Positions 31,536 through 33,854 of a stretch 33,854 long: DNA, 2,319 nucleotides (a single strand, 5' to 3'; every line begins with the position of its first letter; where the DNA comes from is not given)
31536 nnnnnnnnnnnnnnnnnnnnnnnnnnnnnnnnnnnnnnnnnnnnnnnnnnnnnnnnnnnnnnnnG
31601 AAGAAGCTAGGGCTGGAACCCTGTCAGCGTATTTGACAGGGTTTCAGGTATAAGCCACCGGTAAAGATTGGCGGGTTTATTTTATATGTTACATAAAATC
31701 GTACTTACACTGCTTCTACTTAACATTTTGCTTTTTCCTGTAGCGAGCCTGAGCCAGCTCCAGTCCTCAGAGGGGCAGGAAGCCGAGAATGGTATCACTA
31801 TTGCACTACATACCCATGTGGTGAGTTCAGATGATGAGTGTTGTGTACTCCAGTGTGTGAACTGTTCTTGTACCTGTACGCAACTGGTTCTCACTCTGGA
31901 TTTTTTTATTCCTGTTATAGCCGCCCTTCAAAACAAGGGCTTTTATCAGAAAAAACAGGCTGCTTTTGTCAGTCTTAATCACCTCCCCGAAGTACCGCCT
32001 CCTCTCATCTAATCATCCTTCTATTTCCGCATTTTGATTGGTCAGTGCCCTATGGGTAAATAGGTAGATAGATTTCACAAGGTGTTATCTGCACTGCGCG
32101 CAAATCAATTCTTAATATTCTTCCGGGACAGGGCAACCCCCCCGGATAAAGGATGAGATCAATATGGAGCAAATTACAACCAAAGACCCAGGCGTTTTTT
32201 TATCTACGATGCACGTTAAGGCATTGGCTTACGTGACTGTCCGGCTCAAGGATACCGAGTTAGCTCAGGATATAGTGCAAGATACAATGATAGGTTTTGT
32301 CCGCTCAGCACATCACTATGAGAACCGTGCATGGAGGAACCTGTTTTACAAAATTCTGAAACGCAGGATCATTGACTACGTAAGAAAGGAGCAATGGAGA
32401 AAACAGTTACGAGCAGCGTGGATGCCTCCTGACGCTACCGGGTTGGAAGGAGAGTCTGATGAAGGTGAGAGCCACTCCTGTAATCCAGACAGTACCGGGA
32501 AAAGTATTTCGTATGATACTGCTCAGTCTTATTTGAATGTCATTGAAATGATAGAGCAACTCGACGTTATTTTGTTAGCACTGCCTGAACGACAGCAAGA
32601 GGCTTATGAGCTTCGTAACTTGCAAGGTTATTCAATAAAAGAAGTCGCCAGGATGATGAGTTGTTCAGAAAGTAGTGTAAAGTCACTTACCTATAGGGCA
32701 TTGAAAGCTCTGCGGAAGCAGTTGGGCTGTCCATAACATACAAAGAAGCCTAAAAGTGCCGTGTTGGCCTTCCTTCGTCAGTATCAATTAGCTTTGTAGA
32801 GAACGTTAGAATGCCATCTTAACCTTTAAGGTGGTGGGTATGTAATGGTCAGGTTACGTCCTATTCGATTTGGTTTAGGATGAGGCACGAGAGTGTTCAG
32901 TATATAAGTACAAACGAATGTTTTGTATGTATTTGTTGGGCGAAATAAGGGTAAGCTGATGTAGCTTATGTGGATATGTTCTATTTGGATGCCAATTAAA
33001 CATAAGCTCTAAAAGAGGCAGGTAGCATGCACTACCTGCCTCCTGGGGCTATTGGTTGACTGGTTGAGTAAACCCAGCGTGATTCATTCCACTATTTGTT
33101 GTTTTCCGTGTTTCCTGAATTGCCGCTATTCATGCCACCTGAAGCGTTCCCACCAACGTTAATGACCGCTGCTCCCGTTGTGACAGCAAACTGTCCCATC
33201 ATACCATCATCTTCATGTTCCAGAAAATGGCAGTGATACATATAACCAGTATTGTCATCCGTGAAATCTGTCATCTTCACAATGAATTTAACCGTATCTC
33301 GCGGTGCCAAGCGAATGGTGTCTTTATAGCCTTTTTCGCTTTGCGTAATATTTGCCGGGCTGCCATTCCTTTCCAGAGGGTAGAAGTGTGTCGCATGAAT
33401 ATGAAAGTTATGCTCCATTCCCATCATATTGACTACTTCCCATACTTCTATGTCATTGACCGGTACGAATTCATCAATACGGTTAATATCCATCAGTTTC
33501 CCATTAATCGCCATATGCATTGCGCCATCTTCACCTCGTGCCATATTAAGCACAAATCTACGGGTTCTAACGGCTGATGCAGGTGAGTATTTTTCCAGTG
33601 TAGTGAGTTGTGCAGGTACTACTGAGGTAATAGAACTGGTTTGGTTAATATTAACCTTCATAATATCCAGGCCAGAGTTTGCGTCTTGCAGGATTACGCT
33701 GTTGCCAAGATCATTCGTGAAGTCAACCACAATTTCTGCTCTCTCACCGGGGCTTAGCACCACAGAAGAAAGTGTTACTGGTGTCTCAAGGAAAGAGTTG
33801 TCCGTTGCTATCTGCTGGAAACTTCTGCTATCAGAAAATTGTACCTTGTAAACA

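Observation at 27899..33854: Same-strand cluster of uncharacterised envelope genes with an ECF sigma factor, convergent with a multicopper oxidase: candidate undescribed system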

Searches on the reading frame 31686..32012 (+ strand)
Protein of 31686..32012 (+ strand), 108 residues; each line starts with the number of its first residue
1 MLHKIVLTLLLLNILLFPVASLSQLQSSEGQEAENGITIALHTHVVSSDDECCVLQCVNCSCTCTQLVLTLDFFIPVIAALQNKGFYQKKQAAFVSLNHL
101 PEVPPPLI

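Call 3: search_protein_families(library=pfam, proteins=[window:31686-32012:+], max_evalue=1)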
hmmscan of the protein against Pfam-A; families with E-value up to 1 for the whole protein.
window:31686-32012:+ (108 aa): 0 families

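Call 4: search_protein_families(library=ncbifam, proteins=[window:31686-32012:+], max_evalue=1)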
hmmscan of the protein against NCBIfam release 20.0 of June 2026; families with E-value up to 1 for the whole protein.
window:31686-32012:+ (108 aa): 1 family
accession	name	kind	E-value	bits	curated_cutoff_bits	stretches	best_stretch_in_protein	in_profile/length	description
TIGR04452.1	Lepto_Lipo_YY_C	subfamily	0.016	15.3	28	1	5-91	1-79/116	TIGR04452 family lipoprotein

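Call 35: find_homologous_proteins(query=A2, max_evalue=0.01)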
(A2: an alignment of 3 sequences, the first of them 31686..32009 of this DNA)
Query A2 (3 sequences) (108 aa, profile of the alignment): 2 proteins with E <= 0.01 among 94 candidates.
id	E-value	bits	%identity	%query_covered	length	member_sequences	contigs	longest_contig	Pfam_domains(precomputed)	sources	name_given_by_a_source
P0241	1.4e-54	201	100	100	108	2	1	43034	-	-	-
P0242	5.8e-49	183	33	56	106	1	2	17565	-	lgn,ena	-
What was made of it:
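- Tried and rejected: Word-indexed protein search with the Cys-rich alignment returned only the queries (call 35).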

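Call 50: search_protein_representatives(alignment_id=A3)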
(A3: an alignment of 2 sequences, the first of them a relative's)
Query: 2 sequences, 108 profile positions. Proteins with E-value up to 0.001 (for the whole library): 8; up to 1e-10: 5; up to 1e-30: 2. The best 8 are listed.
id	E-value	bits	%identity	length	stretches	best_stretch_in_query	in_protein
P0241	6.9e-54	196.7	-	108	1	1-108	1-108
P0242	1.1e-52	192.8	-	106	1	1-108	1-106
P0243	7.6e-14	67.9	-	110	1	1-108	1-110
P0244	1.2e-12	64.0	-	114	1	1-107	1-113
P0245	1.6e-12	63.6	-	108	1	1-108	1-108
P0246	9.3e-10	54.7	-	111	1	1-108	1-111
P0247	1.2e-08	51.2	-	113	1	1-108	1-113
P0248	4.0e-05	39.8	-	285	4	60-101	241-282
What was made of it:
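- Tried and rejected: The exhaustive HMMER search was needed (call 50).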

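Call 52: find_encoding_contigs(protein=P0243, flank=8000, max_places=3)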
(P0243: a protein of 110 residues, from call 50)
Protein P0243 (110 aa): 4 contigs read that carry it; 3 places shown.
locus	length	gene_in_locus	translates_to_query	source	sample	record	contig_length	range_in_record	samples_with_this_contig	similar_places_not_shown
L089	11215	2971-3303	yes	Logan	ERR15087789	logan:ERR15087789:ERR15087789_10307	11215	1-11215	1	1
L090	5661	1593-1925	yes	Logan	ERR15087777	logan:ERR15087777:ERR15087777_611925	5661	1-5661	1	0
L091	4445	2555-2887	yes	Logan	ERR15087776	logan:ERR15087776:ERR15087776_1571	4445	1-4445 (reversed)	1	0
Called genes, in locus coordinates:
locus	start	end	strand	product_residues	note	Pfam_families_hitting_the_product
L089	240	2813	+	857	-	PF07732:Cu-oxidase_3, PF00394:Cu-oxidase (faint), PF07731:Cu-oxidase_2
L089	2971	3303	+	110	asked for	-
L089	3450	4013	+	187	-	PF04542:Sigma70_r2 (weak), PF08281:Sigma70_r4_2, PF04545:Sigma70_r4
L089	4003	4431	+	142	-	-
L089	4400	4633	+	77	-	-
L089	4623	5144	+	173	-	-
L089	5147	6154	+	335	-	-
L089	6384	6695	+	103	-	-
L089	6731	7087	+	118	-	-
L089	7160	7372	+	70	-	PF09851:SHOCT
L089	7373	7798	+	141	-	PF00376:MerR, PF13411:MerR_1, PF09278:MerR-DNA-bind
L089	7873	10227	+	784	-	PF04945:YHS, PF19335:HMBD, PF00122:E1-E2_ATPase, PF00702:Hydrolase, PF08282:Hydrolase_3 (faint)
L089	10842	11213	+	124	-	?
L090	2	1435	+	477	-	?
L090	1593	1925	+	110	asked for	-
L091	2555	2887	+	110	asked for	-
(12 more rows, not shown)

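Call 54: find_encoding_contigs(protein=P0244, flank=8000, max_places=2)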
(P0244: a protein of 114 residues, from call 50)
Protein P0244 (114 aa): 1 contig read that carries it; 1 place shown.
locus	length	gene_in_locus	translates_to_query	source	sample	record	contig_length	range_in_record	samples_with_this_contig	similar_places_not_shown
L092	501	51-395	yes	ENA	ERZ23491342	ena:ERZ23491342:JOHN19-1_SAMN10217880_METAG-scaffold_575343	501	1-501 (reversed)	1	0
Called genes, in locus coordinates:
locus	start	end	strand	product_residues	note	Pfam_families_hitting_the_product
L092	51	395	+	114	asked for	-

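Call 55: find_encoding_contigs(protein=P0245, flank=8000, max_places=2)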
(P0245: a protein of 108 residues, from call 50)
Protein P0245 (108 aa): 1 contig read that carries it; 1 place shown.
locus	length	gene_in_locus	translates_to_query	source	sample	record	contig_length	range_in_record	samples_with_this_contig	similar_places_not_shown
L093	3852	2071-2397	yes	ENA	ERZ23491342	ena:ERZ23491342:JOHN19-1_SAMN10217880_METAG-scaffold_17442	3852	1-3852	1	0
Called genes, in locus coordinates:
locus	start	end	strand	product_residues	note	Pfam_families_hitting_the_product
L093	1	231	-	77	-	?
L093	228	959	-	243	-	PF03740:PdxJ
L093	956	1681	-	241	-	PF11967:RecO_N, PF02565:RecO_C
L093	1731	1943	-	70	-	-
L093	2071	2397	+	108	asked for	-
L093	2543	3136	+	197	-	PF04542:Sigma70_r2 (weak), PF08281:Sigma70_r4_2, PF04545:Sigma70_r4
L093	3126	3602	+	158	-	-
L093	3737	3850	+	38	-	?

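Call 56: find_encoding_contigs(protein=P0246, flank=8000, max_places=2)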
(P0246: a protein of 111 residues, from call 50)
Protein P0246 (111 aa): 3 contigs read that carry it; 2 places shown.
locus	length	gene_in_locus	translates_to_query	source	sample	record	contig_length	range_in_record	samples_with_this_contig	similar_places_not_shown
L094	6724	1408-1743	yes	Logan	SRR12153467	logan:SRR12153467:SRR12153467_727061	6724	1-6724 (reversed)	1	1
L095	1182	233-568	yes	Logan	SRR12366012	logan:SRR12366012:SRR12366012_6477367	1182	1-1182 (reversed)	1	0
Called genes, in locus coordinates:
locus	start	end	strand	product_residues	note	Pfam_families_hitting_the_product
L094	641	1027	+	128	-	-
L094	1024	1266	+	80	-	-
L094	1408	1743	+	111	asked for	-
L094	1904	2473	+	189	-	PF04542:Sigma70_r2 (weak), PF08281:Sigma70_r4_2, PF04545:Sigma70_r4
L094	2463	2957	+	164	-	-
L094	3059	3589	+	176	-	-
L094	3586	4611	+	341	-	-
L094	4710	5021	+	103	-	-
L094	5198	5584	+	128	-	-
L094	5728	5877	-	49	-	-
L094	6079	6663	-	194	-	PF04191:PEMT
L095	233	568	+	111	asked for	-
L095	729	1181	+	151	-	?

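Call 57: find_encoding_contigs(protein=P0247, flank=8000, max_places=2)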
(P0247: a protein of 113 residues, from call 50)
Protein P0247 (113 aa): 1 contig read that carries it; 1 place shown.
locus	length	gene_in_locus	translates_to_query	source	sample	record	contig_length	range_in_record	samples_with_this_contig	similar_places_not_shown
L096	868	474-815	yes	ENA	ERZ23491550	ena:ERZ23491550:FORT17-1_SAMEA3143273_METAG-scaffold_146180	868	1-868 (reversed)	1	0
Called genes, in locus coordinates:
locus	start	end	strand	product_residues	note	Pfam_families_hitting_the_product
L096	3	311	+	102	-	?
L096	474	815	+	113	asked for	-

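Call 59: search_protein_families(library=pfam, proteins=[L089:4003-4431:+, L089:4623-5144:+, L089:5147-6154:+, L094:4710-5021:+, L089:6731-7087:+, L094:2463-2957:+, P0243, P0247], max_evalue=5)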
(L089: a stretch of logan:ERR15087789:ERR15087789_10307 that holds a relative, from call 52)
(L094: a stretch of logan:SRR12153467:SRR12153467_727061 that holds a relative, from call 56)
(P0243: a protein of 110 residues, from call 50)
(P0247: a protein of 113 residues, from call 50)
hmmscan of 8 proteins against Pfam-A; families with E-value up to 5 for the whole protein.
L089:4003-4431:+ (142 aa): 2 families
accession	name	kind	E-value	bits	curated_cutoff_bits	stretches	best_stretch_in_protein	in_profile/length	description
PF04235.18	DUF418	-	0.029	14.7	23.6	1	38-87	41-90/163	Protein of unknown function (DUF418)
PF12279.13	DUF3619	-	0.11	13.4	22.2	1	10-75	24-94/130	Protein of unknown function (DUF3619)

L089:4623-5144:+ (173 aa): 13 families
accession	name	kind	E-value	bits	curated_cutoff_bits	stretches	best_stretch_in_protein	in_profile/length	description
PF11304.13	DUF3106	-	7.3e-18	65.4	24.3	1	35-137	1-103/104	Protein of unknown function (DUF3106)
PF12925.12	APP_E2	-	0.0006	20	22.2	1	60-142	91-174/190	E2 domain of amyloid precursor protein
PF05256.17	UPF0223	-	0.01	16.6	25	1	100-149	25-68/86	Uncharacterised protein family (UPF0223)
PF07739.18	TipAS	-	0.08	13.9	23.8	1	122-151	19-48/117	TipAS antibiotic-recognition domain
PF02601.20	Exonuc_VII_L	-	0.092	12.6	35.9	1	23-152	130-249/315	Exonuclease VII, large subunit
PF14842.11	FliG_N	-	0.12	13.5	25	1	102-154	19-71/104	FliG N-terminal domain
PF15797.10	DUF4706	-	0.41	11.5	27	0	37-67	12-42/108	Domain of unknown function (DUF4706)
PF17932.6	TetR_C_24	-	0.53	11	26.4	1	95-146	3-54/114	Tetracyclin repressor-like, C-terminal domain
PF17408.7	MCD_N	-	0.61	10.7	22.4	1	94-144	2-47/85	Malonyl-CoA decarboxylase N-terminal domain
PF14198.11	TnpV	-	0.66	10.4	27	1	58-145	17-100/111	Transposon-encoded protein TnpV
PF17944.6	Arg_decarbox_C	-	0.85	10.6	23.3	0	97-123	20-42/51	Arginine decarboxylase C-terminal helical extension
PF13838.12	Clathrin_H_link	-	2.7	8.5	27.8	0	134-151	40-57/66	Clathrin-H-link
PF13801.11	Metal_resist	-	4.7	7.8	29.2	0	82-137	16-70/125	Heavy-metal resistance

L089:5147-6154:+ (335 aa): 0 families

L094:4710-5021:+ (103 aa): 0 families

L089:6731-7087:+ (118 aa): 2 families
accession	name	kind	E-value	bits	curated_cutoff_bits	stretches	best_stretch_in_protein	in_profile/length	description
PF16740.10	SKA2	-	0.015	15.6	30.1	1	44-103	50-103/110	Spindle and kinetochore-associated protein 2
PF04748.18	Polysacc_deac_2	-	0.026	14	27.5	1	7-92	19-102/212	Divergent polysaccharide deacetylase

L094:2463-2957:+ (164 aa): 1 family
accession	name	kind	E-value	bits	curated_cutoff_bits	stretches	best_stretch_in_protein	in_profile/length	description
PF12279.13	DUF3619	-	0.18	12.6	22.2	1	7-44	7-46/130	Protein of unknown function (DUF3619)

P0243 (110 aa): 0 families

P0247 (113 aa): 0 families
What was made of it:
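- DUF3106 (E 7e-18) and weak DUF3619 genes follow the sigma gene in relatives (call 59).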

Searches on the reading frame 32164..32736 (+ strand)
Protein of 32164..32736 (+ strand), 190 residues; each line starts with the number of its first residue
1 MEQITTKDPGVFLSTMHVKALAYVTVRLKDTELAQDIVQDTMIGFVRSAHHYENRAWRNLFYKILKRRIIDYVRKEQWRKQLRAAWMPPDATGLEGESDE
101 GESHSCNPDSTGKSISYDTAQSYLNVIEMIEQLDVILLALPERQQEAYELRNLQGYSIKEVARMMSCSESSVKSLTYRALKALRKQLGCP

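Call 3: search_protein_families(library=pfam, proteins=[window:32164-32736:+], max_evalue=1)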
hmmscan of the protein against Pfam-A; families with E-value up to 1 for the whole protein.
window:32164-32736:+ (190 aa): 14 families
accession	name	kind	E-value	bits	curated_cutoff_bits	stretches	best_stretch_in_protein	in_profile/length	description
PF08281.18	Sigma70_r4_2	-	3.8e-16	58.9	25.7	1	131-183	2-54/54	Sigma-70, region 4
PF04545.22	Sigma70_r4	-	2.6e-10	40.1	24.1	1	137-185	2-50/50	Sigma-70, region 4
PF04542.20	Sigma70_r2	-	3.5e-10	40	24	1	22-79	11-71/71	Sigma-70 region 2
PF07638.17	Sigma70_ECF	-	1.4e-06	28.8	21.1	1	94-173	108-169/185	ECF sigma factor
PF06056.18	Terminase_5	-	0.0027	18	20.3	1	153-174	11-32/58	Putative ATPase subunit of terminase (gpP-like)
PF13384.12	HTH_23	-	0.0084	16.4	24.6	1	153-173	15-35/50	Homeodomain-like domain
PF01381.28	HTH_3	-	0.0091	16.4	23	1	149-173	3-27/55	Helix-turn-helix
PF22233.2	PhyR_sigma-like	-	0.033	14.4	27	1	150-186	14-50/50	Response regulator PhyR, sigma-like domain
PF02650.20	HTH_WhiA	-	0.04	14.8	27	1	117-175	16-72/84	WhiA C-terminal HTH domain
PF00196.25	GerE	-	0.043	13.9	23.5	1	153-178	15-40/57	Bacterial regulatory proteins, luxR family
PF13936.12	HTH_38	-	0.089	13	27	1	146-172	12-37/44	Helix-turn-helix domain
PF02796.21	HTH_7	-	0.1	13.2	23.8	1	143-173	10-39/45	Helix-turn-helix domain of resolvase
PF13542.12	HTH_Tnp_ISL3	-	0.11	12.5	27.4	1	154-174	26-45/51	Helix-turn-helix domain of transposase family ISL3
PF17183.9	Get5_C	-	0.64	10.1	22.9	0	22-38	25-41/51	Get5, C-terminal domain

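Call 4: search_protein_families(library=ncbifam, proteins=[window:32164-32736:+], max_evalue=1)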
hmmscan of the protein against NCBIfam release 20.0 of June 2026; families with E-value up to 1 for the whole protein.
window:32164-32736:+ (190 aa): 106 families (the best 25 are shown)
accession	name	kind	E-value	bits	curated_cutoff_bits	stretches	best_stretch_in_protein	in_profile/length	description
NF006550.0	PRK09047.1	equivalog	1.4e-33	116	173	1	11-187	16-187/194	RNA polymerase sigma factor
TIGR02985.1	Sig70_bacteroi1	subfamily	3.2e-21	76.2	126.4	1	15-187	9-162/162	RNA polymerase sigma-70 factor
TIGR02937.1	sigma70-ECF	superfamily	6.3e-21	74.7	42.9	1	24-187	18-165/165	sigma-70 family RNA polymerase sigma factor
TIGR02950.1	SigM_subfam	subfamily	2e-17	63.5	147.95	2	119-186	91-157/159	RNA polymerase sigma factor, SigM family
NF009166.1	PRK12513.1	equivalog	2.8e-17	63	206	1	22-187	37-186/193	RNA polymerase sigma factor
TIGR02943.1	Sig70_famx1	hypoth_equivalog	3.8e-16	59.4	162.2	1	12-187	7-179/188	RNA polymerase sigma-70 factor, TIGR02943 family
NF009184.0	PRK12532.1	equivalog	7.6e-16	58.5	276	1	17-187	15-184/195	RNA polymerase sigma factor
NF009196.0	PRK12544.1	equivalog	9.4e-16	57.8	287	1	10-186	21-195/208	RNA polymerase factor sigma-70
NF058625.1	sigma_PG0214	equivalog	9.9e-16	57.9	130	2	118-187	92-161/170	GFO_1088 family ECF-type sigma factor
NF007216.0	PRK09638.1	equivalog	8.4e-14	51.7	194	2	114-187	105-174/180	RNA polymerase sigma factor SigY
TIGR02984.1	Sig-70_plancto1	subfamily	2e-13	50.3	183.75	1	25-187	29-188/189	RNA polymerase sigma-70 factor, Planctomycetaceae-specific subfamily 1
TIGR02959.1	SigZ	equivalog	2.4e-13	50.3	168.65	1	19-187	7-148/170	RNA polymerase sigma factor SigZ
NF007217.0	PRK09639.1-1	equivalog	2.9e-13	50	239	2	125-187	107-165/194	RNA polymerase sigma factor SigX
TIGR02952.1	Sig70_famx2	equivalog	1.3e-12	48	206.45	2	131-187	114-170/170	ECF subfamily RNA polymerase sigma factor, BldN family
NF053879.1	RNAPolSigSigVBac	equivalog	1.4e-12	47.6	190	2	18-78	17-76/160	RNA polymerase sigma factor SigV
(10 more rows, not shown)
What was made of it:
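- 32164..32736 (+): ECF sigma factor, 190 aa, nearest to NCBIfam PRK09047 but below its cutoff. Calls 3 and 4.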

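Call 15: find_encoding_contigs(protein=window:32164-32736:+, flank=10000, max_places=6)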
Protein window:32164-32736:+ (190 aa): 1 contig read that carries it; 1 place shown.
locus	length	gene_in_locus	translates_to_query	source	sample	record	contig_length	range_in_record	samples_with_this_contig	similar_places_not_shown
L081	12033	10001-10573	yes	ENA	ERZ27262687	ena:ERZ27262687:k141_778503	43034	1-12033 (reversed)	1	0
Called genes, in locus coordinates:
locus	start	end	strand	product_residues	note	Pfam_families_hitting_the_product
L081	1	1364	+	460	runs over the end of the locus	PF02874:ATP-synt_ab_N, PF00006:ATP-synt_ab, PF22919:ATP-synt_VA_C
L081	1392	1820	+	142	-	PF02823:ATP-synt_DE_N, PF00401:ATP-synt_DE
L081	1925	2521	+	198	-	PF05724:TPMT, PF13489:Methyltransf_23 (weak), PF03848:TehB (weak), PF13649:Methyltransf_25, PF13847:Methyltransf_31, PF08241:Methyltransf_11, PF08242:Methyltransf_12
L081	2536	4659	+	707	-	PF02897:Peptidase_S9_N, PF00326:Peptidase_S9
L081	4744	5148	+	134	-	-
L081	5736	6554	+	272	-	PF20112:DUF6502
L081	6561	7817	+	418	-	PF18914:DUF5666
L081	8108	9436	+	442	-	-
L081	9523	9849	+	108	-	-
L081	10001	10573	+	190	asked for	PF04542:Sigma70_r2, PF07638:Sigma70_ECF (weak), PF08281:Sigma70_r4_2, PF04545:Sigma70_r4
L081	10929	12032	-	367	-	?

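Call 86: find_related_loci(query=A9, collection=metagenome_contigs, flank=8000)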
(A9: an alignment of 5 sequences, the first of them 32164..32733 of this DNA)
Query A9 (190 aa) in metagenome_contigs; peptide patterns used: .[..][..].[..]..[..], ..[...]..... (x = any residue, [..] = any of these).
187 stretches matched a pattern; 20 encode a relative of the query (tblastn E <= 1e-3); 20 distinct loci.
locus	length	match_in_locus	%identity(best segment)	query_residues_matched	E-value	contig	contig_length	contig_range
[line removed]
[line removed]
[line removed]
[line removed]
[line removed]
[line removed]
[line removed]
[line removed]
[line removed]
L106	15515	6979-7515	31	2-187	2e-25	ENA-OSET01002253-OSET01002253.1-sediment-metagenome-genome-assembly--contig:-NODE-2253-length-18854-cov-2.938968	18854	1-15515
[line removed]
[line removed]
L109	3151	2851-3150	42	12-115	2e-19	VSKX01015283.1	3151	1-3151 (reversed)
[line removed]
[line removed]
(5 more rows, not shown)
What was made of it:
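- Tried and rejected: The sigma alignment was used for the metagenome scan instead (call 86).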

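Call 96: search_protein_families(library=pfam, proteins=[L081:10929-12032:-, L108:10960-13794:+], max_evalue=0.001)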
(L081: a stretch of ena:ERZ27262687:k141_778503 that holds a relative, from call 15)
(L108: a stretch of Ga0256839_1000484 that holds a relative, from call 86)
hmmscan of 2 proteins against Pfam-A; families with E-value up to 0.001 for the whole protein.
L081:10929-12032:- (367 aa): 3 families
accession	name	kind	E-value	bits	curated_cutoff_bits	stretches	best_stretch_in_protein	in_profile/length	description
PF07731.20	Cu-oxidase_2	-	4.1e-20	72.4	20.4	1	216-340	10-135/137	Multicopper oxidase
PF07732.21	Cu-oxidase_3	-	3.4e-08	34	21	1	1-38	85-118/119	Multicopper oxidase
PF00394.28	Cu-oxidase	-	3.3e-06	27.7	21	1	99-171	64-134/157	Multicopper oxidase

L108:10960-13794:+ (944 aa): 3 families
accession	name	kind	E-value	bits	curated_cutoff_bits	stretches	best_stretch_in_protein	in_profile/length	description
PF07731.20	Cu-oxidase_2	-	1.2e-29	103.3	20.4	1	834-942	23-132/137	Multicopper oxidase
PF07732.21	Cu-oxidase_3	-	2.3e-27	95.9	21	1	437-538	14-116/119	Multicopper oxidase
PF00394.28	Cu-oxidase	-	3e-10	40.8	21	1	588-673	34-128/157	Multicopper oxidase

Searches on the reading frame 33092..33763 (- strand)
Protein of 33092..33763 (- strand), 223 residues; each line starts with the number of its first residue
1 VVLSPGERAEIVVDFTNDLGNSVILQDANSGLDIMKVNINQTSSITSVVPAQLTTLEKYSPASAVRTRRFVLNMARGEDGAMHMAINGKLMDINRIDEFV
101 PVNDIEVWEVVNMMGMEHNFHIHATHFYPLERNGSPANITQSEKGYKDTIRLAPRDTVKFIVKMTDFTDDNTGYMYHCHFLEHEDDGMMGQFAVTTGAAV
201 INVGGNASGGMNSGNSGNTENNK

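Call 3: search_protein_families(library=pfam, proteins=[window:33092-33763:-], max_evalue=1)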
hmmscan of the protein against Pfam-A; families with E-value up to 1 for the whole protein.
window:33092-33763:- (223 aa): 2 families
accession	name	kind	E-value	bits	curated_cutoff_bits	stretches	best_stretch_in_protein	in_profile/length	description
PF07731.20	Cu-oxidase_2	-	1.4e-20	73.8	20.4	1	72-196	10-135/137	Multicopper oxidase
PF07015.17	VirC1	-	0.19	11.5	24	1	20-97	83-156/231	VirC1 protein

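Call 4: search_protein_families(library=ncbifam, proteins=[window:33092-33763:-], max_evalue=1)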
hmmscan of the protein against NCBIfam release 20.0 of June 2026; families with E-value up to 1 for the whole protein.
window:33092-33763:- (223 aa): 5 families
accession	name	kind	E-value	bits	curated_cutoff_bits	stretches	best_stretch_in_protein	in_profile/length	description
NF008205.1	PRK10965.1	equivalog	2.7e-24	85.9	525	1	84-194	420-528/529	multicopper oxidase CueO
NF008135.0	PRK10883.1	equivalog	2.3e-16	59.3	581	1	2-196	272-469/471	cell division protein FtsP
NF045554.1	AmiPhnlOxPhsA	equivalog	7.6e-15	54.5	950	2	134-198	513-574/581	O-aminophenol oxidase PhsA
TIGR01480.1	copper_res_A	subfamily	7.7e-06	24.6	478.95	1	111-194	520-592/593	copper resistance system multicopper oxidase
TIGR03390.1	ascorbOXfungal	equivalog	0.15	10.6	445.35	0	117-194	441-531/538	L-ascorbate oxidase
